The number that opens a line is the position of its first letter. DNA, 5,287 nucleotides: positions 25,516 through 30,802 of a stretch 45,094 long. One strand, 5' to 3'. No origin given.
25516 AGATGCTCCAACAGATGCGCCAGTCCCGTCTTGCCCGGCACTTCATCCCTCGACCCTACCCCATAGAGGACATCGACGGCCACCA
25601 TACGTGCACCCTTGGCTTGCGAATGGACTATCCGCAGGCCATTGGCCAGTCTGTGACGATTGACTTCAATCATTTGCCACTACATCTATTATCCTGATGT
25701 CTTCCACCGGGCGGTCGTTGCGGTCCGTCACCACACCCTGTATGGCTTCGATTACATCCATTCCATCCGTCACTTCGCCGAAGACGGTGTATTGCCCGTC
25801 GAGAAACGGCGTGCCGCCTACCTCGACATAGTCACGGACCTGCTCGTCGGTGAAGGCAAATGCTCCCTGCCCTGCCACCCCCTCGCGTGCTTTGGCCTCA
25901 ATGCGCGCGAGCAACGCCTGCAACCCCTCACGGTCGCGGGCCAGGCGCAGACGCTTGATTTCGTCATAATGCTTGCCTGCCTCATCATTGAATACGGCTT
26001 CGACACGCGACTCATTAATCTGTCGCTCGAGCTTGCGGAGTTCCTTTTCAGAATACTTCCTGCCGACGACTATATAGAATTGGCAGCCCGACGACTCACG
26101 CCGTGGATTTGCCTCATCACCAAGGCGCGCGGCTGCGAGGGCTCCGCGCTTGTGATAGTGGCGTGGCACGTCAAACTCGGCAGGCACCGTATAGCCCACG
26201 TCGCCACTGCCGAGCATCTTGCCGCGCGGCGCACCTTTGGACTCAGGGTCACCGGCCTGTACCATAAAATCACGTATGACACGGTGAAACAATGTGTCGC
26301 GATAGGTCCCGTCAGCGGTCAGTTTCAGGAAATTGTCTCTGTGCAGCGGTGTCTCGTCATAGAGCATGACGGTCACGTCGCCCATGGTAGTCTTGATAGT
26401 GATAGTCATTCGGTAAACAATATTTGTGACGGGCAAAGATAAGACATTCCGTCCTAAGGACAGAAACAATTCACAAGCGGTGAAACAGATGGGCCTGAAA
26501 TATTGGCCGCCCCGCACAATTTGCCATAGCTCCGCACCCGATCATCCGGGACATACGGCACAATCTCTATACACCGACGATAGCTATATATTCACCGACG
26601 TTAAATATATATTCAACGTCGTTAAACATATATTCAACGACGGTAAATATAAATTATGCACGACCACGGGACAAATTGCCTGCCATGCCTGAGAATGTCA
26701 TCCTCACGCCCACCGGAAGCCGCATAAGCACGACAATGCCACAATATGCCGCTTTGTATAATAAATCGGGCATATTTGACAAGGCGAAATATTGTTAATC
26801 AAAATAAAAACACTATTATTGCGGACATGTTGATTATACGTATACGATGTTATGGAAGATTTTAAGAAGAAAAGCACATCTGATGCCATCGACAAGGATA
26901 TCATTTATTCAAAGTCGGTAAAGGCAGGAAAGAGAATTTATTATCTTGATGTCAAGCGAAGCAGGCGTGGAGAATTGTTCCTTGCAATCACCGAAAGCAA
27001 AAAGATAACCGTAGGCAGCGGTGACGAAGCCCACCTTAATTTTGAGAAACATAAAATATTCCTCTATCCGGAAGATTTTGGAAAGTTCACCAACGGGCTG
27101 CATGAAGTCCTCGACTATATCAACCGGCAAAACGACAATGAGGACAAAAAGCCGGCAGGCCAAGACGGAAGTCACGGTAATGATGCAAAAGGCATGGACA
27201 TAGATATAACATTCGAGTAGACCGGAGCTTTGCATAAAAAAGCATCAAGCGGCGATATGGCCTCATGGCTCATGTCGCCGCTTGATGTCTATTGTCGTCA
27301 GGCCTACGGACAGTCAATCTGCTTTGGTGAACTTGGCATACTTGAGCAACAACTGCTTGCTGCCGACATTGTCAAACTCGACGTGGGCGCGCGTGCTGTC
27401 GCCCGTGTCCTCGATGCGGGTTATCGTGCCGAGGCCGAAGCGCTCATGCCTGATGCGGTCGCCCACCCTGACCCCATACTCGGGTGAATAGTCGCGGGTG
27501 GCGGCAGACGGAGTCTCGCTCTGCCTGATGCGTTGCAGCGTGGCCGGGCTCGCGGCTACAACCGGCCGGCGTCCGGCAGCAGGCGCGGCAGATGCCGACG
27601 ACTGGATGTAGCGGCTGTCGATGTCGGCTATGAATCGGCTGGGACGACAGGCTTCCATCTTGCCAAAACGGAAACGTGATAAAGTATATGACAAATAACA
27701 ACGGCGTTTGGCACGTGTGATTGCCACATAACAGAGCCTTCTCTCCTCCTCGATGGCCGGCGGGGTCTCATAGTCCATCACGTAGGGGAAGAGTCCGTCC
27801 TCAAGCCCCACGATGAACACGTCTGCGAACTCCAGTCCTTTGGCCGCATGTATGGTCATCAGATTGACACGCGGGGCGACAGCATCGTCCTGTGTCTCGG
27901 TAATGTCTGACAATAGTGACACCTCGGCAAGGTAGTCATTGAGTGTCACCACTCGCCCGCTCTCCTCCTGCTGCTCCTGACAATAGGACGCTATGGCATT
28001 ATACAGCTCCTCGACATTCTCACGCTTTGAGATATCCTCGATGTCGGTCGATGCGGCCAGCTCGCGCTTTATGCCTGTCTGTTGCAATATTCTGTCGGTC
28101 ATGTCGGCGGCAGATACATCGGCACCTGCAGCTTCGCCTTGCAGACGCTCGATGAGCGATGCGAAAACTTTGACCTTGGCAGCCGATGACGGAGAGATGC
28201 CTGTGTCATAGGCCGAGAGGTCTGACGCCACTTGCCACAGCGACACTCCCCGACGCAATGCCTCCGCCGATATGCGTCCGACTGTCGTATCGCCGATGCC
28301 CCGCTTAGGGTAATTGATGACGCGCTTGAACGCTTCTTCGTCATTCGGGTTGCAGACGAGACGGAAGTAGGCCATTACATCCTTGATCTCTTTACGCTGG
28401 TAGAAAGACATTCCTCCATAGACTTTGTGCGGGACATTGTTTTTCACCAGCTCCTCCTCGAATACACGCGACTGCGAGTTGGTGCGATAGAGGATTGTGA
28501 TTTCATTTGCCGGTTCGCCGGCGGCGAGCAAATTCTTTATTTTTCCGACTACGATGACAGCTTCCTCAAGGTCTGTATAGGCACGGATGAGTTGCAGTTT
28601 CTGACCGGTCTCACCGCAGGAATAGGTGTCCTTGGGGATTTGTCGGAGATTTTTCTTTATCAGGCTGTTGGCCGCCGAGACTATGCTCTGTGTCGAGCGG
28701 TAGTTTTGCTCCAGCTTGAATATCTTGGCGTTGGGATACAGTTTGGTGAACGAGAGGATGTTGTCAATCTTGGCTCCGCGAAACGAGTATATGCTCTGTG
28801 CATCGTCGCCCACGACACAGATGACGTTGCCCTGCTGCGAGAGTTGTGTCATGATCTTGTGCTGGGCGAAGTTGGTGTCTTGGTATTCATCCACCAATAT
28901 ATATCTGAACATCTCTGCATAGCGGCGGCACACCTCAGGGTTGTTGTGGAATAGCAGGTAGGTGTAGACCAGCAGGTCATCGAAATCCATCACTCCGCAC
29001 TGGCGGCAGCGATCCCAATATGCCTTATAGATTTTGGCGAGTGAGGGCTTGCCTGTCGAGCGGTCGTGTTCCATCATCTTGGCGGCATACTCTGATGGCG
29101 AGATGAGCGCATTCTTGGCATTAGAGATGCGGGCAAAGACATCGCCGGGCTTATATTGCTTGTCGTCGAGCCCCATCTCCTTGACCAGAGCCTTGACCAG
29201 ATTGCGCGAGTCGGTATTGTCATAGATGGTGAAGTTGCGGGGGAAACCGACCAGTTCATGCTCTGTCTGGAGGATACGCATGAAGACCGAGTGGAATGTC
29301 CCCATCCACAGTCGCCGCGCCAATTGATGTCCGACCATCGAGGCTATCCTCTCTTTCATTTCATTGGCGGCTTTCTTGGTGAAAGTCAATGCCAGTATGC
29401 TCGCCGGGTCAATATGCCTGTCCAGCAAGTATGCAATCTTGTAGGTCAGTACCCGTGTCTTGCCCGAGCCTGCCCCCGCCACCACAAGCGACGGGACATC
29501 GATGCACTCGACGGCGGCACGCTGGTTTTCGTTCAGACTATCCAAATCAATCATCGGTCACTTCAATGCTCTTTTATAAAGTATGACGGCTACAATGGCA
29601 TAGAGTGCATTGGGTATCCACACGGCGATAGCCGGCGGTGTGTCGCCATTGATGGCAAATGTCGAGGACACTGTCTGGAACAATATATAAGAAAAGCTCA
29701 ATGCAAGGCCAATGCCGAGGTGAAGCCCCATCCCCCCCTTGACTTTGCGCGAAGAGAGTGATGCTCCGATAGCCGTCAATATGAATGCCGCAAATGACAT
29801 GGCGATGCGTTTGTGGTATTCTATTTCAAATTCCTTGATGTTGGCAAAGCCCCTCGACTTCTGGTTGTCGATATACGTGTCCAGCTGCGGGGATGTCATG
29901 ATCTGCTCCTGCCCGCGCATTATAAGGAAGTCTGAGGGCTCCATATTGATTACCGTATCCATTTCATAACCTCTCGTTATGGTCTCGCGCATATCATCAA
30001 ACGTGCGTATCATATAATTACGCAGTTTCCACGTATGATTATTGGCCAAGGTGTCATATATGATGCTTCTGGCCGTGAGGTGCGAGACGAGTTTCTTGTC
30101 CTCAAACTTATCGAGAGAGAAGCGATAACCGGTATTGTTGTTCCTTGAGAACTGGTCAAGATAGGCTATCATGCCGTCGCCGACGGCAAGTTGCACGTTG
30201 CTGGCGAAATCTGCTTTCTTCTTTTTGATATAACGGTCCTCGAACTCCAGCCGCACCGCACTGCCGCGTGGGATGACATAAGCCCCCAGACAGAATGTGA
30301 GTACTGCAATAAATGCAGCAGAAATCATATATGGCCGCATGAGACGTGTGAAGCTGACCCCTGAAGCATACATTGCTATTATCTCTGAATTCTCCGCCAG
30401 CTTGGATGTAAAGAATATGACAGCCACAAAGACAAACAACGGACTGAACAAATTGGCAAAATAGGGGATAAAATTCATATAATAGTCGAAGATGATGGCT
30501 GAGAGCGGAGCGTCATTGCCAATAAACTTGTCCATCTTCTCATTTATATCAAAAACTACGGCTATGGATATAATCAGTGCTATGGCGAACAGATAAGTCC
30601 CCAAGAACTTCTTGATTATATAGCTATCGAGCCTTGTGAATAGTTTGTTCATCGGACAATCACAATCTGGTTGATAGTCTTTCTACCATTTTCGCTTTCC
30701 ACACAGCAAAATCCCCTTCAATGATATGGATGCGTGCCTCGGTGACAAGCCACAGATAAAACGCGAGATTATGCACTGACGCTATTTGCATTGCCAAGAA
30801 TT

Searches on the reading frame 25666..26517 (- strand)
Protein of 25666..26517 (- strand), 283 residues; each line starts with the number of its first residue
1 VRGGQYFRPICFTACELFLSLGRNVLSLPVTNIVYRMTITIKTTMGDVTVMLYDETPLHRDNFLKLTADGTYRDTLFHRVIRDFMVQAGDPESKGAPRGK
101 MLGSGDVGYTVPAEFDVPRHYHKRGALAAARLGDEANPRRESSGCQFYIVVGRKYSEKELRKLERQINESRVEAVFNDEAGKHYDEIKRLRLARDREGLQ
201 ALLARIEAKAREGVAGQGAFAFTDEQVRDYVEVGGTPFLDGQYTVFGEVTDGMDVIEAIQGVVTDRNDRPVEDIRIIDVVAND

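Call 7: search_protein_families(library=pfam, proteins=[window:25666-26517:-])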
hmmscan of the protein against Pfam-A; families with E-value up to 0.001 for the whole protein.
window:25666-26517:- (283 aa): 1 family
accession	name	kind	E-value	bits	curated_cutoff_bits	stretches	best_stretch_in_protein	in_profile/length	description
PF00160.26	Pro_isomerase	-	1.8e-40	139.2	21.7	1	39-279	2-157/159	Cyclophilin type peptidyl-prolyl cis-trans isomerase/CLD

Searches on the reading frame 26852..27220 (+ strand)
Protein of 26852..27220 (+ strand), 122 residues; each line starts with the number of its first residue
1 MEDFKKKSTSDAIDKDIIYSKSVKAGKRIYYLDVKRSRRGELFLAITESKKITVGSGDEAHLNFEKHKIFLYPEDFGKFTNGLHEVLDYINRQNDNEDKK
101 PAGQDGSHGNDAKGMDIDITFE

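Call 7: search_protein_families(library=pfam, proteins=[window:26852-27220:+])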
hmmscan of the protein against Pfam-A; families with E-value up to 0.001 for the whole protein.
window:26852-27220:+ (122 aa): 1 family
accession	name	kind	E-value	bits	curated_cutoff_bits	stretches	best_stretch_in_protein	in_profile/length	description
PF11680.14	DUF3276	-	2.2e-36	125.3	23.1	1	10-98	4-89/131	Protein of unknown function (DUF3276)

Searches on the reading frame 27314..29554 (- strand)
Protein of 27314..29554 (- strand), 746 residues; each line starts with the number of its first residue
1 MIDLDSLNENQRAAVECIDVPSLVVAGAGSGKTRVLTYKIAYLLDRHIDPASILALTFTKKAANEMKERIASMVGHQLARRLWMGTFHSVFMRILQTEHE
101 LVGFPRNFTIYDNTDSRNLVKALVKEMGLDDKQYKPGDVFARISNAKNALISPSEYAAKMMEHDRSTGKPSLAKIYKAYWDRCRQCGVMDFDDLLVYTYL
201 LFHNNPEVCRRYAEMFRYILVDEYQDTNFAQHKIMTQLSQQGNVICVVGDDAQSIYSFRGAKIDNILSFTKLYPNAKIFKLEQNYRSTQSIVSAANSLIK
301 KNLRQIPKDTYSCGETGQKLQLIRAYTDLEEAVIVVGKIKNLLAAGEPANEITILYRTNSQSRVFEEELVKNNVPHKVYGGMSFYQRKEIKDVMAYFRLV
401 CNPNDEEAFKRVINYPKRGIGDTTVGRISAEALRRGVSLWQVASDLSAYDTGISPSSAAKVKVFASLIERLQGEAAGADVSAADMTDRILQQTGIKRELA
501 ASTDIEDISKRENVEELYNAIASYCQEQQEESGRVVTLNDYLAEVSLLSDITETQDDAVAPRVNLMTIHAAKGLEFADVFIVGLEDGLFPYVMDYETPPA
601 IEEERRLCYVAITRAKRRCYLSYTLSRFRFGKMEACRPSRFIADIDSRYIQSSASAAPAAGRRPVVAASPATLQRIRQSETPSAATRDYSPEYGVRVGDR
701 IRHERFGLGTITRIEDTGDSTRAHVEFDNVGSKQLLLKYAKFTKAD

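Call 8: search_protein_families(library=pfam, proteins=[window:27314-29554:-])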
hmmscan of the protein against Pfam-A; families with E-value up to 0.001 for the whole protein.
window:27314-29554:- (746 aa): 8 families
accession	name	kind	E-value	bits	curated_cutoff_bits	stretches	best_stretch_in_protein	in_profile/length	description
PF00580.27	UvrD-helicase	-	1.1e-85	288.1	23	1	7-273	1-270/271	UvrD/REP helicase N-terminal domain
PF13361.12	UvrD_C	-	2e-79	268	25.6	1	280-624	2-348/350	UvrD-like helicase C-terminal domain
PF13245.12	AAA_19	-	1.6e-21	77.3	25.1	1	11-259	1-134/134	AAA domain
PF21196.3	PcrA_UvrD_tudor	-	1.5e-10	41.2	23.9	1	697-744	1-48/48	PcrA/UvrD tudor domain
PF01443.25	Viral_helicase1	-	8.3e-10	39.3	21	1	536-620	154-225/228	Viral superfamily 1 RNA helicase core domain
PF13538.12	UvrD_C_2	-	8.4e-10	38.8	27.4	1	565-621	4-51/52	UvrD-like helicase C-terminal domain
PF13604.12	AAA_30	-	5.1e-08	33.3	27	0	7-71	2-67/191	AAA domain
PF13087.12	AAA_12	-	6.7e-06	26.2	27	0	506-620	84-189/195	AAA domain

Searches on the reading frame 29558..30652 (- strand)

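Call 8: search_protein_families(library=pfam, proteins=[window:29558-30652:-])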
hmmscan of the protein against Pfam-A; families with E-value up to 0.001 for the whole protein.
window:29558-30652:- (364 aa): 1 family
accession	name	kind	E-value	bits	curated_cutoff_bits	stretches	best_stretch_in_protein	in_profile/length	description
PF03739.19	LptF_LptG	-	2e-70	238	27.9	1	11-361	2-353/353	Lipopolysaccharide export system permease LptF/LptG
